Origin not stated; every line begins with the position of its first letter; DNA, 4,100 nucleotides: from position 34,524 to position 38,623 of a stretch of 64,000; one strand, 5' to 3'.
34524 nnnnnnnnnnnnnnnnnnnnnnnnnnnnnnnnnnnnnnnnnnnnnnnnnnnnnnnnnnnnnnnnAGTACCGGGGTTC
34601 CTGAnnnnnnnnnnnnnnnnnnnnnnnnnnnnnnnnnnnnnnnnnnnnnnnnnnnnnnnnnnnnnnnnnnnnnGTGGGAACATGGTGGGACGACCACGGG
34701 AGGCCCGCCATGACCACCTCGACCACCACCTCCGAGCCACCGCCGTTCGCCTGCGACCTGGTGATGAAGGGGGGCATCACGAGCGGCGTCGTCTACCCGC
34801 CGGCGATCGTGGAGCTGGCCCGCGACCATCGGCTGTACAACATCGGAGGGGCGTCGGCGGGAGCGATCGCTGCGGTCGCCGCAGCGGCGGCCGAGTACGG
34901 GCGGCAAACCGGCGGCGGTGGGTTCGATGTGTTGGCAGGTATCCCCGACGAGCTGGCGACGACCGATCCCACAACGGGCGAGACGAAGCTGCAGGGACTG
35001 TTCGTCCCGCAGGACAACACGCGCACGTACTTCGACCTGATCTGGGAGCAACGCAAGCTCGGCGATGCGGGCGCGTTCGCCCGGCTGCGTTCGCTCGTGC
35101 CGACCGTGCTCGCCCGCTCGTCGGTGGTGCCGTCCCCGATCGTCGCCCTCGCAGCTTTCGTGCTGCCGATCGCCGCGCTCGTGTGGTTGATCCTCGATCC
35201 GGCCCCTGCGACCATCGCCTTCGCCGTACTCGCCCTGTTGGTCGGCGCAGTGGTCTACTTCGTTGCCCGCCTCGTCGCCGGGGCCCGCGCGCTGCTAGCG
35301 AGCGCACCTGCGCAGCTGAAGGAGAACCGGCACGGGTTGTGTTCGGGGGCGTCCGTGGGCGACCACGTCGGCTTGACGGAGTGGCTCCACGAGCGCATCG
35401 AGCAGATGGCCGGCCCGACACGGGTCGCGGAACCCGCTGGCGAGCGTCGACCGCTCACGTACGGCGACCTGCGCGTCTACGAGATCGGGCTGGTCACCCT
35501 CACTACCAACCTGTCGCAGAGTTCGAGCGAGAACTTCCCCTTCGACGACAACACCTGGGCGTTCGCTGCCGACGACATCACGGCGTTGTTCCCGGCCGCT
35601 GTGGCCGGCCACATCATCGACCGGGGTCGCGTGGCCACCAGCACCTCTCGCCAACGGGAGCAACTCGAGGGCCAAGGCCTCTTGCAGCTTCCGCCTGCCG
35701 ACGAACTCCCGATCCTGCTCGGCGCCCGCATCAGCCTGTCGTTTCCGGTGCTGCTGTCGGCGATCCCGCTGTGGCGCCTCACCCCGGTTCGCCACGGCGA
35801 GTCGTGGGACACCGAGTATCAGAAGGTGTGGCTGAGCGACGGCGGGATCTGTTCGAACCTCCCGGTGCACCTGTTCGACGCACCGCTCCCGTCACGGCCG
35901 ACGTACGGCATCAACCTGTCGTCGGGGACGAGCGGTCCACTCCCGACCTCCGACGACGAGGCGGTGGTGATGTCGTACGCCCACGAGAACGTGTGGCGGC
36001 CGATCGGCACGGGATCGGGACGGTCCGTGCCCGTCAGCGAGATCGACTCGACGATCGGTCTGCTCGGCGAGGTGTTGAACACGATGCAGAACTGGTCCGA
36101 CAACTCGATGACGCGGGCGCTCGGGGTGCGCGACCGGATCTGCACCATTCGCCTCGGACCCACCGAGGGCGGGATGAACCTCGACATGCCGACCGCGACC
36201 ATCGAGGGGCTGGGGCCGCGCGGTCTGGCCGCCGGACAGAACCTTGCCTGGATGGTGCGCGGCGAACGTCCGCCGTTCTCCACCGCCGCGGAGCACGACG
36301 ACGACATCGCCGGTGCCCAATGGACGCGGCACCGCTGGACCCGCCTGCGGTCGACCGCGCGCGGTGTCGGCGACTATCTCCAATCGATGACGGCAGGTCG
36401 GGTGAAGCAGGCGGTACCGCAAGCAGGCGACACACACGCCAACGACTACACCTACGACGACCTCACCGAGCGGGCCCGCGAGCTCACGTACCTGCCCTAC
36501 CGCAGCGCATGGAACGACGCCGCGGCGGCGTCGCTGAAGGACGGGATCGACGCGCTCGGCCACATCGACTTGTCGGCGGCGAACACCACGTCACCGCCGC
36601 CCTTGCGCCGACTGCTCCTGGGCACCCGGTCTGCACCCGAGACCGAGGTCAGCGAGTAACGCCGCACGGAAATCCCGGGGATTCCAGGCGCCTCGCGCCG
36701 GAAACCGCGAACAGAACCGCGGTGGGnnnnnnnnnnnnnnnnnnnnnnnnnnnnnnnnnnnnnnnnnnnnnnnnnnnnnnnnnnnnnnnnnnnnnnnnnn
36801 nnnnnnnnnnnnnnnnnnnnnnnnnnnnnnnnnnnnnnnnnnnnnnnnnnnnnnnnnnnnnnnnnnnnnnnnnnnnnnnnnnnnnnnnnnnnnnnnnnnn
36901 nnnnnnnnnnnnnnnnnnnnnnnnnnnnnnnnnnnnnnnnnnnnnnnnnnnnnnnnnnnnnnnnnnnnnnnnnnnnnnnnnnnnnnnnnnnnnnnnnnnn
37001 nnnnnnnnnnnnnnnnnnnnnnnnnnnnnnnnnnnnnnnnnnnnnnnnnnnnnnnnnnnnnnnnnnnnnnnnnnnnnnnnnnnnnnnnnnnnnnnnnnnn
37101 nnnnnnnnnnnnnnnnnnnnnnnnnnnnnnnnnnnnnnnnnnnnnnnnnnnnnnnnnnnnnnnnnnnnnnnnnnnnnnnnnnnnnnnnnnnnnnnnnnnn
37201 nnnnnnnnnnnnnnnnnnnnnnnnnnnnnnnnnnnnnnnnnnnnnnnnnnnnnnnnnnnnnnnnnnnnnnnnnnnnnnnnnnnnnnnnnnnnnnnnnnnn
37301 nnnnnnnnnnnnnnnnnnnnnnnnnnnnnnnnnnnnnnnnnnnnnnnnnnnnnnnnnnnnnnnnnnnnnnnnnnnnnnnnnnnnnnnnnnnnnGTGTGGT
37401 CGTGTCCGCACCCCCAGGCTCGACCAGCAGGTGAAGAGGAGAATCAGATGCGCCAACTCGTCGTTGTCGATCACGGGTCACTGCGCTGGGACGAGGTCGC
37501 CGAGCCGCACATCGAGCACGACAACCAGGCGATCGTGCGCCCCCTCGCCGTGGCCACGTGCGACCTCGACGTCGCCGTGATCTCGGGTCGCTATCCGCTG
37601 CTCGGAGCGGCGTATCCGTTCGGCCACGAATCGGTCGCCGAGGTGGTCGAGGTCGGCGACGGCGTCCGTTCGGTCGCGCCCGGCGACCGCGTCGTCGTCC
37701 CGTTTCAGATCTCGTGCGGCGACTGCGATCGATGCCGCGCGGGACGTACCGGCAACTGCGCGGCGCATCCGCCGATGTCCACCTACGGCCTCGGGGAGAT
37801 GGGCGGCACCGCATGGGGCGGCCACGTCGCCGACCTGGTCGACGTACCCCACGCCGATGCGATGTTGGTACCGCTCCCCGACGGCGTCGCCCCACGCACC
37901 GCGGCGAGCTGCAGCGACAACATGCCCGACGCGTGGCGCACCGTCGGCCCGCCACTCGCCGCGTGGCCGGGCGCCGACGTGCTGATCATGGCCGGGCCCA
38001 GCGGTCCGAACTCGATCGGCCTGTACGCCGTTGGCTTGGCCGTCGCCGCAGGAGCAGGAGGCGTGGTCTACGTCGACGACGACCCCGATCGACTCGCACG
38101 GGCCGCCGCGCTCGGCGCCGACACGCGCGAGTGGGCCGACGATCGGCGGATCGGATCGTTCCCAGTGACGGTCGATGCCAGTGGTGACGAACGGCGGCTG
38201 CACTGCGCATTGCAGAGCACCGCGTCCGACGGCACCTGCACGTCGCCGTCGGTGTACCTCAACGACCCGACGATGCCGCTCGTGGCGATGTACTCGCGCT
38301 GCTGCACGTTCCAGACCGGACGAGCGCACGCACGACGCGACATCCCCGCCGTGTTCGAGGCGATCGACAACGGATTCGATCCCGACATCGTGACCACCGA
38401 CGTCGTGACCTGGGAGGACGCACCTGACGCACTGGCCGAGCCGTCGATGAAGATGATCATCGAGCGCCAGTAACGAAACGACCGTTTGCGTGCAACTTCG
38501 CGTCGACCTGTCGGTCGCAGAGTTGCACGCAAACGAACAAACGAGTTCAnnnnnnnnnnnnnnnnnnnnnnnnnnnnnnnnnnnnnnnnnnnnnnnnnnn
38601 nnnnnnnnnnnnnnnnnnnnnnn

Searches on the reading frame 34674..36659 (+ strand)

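Call 52: search_protein_families(library=pfam, proteins=[window:34674-36659:+], max_evalue=0.0001)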
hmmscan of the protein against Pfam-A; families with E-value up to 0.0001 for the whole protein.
window:34674-36659:+ (661 aa): 1 family
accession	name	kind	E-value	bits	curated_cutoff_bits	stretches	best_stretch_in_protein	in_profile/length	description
PF01734.28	Patatin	-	3.1e-09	37.7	27.7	0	341-401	146-190/191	Patatin-like phospholipase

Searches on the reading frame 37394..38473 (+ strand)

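Call 52: search_protein_families(library=pfam, proteins=[window:37394-38473:+], max_evalue=0.0001)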
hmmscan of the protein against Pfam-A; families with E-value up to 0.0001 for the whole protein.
window:37394-38473:+ (359 aa): 2 families
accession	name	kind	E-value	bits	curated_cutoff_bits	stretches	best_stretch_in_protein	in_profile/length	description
PF08240.17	ADH_N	-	9.7e-19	68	23.5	1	43-162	2-103/104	Alcohol dehydrogenase GroES-like domain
PF00107.32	ADH_zinc_N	-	2.7e-06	27.8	31.8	1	208-285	2-88/129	Zinc-binding dehydrogenase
